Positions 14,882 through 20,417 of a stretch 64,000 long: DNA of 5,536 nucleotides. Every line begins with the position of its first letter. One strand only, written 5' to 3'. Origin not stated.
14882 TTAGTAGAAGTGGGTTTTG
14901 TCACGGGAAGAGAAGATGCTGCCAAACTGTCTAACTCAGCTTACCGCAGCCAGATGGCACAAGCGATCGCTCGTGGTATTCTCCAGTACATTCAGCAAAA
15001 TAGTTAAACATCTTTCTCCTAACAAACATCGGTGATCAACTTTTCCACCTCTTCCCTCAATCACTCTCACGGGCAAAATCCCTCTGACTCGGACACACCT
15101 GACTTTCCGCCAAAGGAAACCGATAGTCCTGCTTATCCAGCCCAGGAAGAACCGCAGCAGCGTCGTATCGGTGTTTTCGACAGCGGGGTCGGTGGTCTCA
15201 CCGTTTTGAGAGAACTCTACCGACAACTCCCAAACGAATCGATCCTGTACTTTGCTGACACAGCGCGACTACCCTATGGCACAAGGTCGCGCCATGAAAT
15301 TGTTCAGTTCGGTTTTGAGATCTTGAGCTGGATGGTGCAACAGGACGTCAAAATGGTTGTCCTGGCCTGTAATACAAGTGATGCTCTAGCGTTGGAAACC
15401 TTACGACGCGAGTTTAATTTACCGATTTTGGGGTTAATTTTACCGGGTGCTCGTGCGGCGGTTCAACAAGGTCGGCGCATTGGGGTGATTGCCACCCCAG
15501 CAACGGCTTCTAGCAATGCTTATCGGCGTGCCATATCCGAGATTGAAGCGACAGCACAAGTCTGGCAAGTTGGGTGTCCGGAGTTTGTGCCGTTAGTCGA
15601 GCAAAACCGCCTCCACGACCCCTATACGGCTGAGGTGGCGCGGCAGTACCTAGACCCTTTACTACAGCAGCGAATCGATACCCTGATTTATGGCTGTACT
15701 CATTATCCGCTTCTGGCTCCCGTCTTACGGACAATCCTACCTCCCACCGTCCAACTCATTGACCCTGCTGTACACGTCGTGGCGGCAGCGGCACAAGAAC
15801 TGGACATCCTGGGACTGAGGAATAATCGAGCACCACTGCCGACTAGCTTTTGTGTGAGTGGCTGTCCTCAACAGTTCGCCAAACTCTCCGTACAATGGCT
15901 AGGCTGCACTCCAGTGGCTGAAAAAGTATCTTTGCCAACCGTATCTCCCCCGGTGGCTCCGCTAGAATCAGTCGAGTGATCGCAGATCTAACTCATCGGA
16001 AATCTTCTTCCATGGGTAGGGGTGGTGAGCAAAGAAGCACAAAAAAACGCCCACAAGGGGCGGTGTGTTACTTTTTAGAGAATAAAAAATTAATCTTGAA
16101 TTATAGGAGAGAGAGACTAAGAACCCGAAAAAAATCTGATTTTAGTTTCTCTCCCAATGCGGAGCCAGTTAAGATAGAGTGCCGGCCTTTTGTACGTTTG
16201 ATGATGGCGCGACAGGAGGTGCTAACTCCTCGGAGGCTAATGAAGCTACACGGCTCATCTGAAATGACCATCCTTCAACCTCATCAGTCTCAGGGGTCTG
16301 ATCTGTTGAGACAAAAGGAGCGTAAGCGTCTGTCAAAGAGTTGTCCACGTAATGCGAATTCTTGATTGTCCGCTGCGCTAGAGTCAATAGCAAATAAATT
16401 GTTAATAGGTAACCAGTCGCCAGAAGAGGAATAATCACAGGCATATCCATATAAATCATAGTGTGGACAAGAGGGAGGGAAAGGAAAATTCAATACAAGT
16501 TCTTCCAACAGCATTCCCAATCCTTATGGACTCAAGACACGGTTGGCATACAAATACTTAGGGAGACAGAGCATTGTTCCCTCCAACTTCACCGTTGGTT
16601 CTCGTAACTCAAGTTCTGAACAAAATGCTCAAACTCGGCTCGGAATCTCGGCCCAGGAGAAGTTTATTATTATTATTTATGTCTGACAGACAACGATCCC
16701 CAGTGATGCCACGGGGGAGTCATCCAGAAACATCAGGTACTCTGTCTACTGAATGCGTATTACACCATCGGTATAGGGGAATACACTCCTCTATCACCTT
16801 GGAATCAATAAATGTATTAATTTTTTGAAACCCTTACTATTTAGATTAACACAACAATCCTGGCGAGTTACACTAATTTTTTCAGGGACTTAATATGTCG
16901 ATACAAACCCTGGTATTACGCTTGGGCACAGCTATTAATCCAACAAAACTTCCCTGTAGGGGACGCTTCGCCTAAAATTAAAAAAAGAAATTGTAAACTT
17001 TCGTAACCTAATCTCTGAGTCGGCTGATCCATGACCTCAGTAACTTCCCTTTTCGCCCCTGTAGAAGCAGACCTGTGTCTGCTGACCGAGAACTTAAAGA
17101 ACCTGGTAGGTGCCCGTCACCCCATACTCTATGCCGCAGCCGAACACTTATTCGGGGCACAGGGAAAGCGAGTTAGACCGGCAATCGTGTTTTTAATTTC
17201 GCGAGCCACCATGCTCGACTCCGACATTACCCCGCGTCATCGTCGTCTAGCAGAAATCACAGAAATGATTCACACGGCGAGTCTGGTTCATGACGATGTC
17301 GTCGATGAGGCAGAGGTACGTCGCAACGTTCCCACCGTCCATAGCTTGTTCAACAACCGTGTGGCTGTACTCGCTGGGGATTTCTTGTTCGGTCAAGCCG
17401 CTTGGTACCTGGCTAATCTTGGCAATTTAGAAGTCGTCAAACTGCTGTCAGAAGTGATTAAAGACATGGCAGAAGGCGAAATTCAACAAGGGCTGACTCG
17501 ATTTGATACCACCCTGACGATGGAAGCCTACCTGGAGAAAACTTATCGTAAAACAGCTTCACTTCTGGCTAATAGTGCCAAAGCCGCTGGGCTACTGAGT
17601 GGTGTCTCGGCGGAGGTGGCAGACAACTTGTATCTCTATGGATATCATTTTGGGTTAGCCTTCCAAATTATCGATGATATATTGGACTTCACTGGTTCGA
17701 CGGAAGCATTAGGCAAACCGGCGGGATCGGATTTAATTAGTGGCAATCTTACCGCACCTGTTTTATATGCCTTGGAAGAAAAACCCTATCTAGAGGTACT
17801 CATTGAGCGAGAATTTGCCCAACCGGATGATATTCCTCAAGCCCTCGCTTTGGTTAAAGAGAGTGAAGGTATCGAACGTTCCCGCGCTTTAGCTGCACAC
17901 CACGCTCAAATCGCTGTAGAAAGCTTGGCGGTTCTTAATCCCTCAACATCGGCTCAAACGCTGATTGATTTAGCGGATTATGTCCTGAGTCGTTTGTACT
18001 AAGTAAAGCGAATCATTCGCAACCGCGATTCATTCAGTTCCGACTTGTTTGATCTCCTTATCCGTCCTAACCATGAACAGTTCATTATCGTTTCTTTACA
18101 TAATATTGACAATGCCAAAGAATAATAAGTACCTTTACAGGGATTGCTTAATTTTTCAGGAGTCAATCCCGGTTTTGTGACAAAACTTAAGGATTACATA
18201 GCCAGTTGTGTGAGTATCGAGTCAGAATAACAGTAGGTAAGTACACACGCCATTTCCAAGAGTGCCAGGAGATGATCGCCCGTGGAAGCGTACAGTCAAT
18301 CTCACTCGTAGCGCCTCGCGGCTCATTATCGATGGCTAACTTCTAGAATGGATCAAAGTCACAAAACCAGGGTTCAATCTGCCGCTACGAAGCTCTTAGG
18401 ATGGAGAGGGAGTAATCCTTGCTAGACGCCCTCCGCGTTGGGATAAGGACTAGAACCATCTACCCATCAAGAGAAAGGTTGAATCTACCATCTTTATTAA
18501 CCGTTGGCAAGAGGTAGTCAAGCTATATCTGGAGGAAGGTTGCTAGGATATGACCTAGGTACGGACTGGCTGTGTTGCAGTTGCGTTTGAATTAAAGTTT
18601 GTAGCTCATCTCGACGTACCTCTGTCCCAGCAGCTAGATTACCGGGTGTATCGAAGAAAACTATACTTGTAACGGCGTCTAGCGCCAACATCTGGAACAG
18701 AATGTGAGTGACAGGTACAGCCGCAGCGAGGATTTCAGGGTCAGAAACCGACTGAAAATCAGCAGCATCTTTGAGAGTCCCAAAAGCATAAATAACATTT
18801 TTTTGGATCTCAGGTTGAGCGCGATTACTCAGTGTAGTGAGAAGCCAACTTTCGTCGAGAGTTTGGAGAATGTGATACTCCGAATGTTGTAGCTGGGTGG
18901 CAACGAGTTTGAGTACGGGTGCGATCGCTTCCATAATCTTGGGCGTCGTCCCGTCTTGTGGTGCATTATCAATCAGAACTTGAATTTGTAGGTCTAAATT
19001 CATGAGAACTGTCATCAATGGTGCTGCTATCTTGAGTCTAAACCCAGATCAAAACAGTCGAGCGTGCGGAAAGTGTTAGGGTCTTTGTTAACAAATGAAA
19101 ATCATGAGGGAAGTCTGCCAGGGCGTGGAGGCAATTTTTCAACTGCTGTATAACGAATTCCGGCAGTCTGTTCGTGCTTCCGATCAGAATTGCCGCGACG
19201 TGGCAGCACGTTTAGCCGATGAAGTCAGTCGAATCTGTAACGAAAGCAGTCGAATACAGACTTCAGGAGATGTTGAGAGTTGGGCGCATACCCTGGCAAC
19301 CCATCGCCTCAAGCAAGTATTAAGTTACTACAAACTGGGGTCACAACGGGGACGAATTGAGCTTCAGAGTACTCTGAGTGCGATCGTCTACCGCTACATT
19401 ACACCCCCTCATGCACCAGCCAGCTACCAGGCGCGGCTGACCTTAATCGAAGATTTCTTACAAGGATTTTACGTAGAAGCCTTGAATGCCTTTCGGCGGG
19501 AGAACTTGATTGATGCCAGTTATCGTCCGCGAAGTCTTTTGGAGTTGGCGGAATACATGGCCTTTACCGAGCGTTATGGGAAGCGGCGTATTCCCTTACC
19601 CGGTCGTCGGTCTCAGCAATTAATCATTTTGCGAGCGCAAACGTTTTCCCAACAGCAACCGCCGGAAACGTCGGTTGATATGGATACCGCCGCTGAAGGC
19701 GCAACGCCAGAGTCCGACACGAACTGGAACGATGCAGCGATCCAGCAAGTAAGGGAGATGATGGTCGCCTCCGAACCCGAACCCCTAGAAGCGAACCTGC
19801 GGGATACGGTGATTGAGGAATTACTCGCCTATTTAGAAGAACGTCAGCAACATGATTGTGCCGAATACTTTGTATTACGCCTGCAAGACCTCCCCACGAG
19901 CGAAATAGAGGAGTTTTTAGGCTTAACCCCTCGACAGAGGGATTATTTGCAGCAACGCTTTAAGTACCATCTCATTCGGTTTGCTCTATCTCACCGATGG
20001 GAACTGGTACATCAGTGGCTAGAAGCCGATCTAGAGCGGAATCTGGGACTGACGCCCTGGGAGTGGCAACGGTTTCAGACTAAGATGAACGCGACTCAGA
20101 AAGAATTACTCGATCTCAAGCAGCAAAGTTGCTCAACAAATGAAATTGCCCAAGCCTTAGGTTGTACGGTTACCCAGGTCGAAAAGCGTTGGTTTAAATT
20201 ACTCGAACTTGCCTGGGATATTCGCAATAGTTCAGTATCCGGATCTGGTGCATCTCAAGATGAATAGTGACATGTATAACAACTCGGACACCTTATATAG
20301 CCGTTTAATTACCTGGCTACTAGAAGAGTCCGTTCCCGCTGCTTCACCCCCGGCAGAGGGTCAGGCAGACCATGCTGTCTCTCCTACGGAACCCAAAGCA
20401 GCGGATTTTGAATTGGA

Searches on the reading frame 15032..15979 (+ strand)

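Call 11: search_protein_families(library=pfam, proteins=[window:15032-15979:+])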
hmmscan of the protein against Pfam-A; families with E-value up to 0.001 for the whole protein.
window:15032-15979:+ (315 aa): 1 family
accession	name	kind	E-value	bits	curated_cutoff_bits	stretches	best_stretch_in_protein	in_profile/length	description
PF01177.27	Asp_Glu_race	-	5.6e-25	88.8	31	1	60-252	14-210/211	Asp/Glu/Hydantoin racemase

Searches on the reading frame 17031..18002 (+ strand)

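Call 11: search_protein_families(library=pfam, proteins=[window:17031-18002:+])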
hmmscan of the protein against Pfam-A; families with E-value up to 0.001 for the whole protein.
window:17031-18002:+ (323 aa): 2 families
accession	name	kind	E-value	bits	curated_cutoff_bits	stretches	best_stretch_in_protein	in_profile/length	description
PF00348.22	polyprenyl_synt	-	1.8e-76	257.1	27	1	31-274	2-250/251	Polyprenyl synthetase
PF07307.16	HEPPP_synt_1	-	0.00013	22.1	30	1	61-181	25-138/210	Heptaprenyl diphosphate synthase (HEPPP synthase) subunit 1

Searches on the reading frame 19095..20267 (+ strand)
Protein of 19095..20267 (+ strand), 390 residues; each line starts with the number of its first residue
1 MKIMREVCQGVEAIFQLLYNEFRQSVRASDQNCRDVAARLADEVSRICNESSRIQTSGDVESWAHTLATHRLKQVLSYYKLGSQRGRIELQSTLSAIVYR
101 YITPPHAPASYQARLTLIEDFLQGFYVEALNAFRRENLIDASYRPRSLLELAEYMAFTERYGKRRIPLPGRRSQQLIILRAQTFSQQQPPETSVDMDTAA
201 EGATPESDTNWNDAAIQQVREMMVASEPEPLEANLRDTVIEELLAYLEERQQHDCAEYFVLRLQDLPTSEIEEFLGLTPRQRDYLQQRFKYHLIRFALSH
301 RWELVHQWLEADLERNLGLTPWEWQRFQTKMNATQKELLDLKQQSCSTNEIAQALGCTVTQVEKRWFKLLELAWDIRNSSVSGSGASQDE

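Call 11: search_protein_families(library=pfam, proteins=[window:19095-20267:+])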
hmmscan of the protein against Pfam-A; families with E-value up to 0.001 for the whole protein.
window:19095-20267:+ (390 aa): 1 family
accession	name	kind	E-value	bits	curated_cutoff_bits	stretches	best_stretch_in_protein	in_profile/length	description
PF08281.18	Sigma70_r4_2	-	1.9e-05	24.6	25.7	0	330-365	10-46/54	Sigma-70, region 4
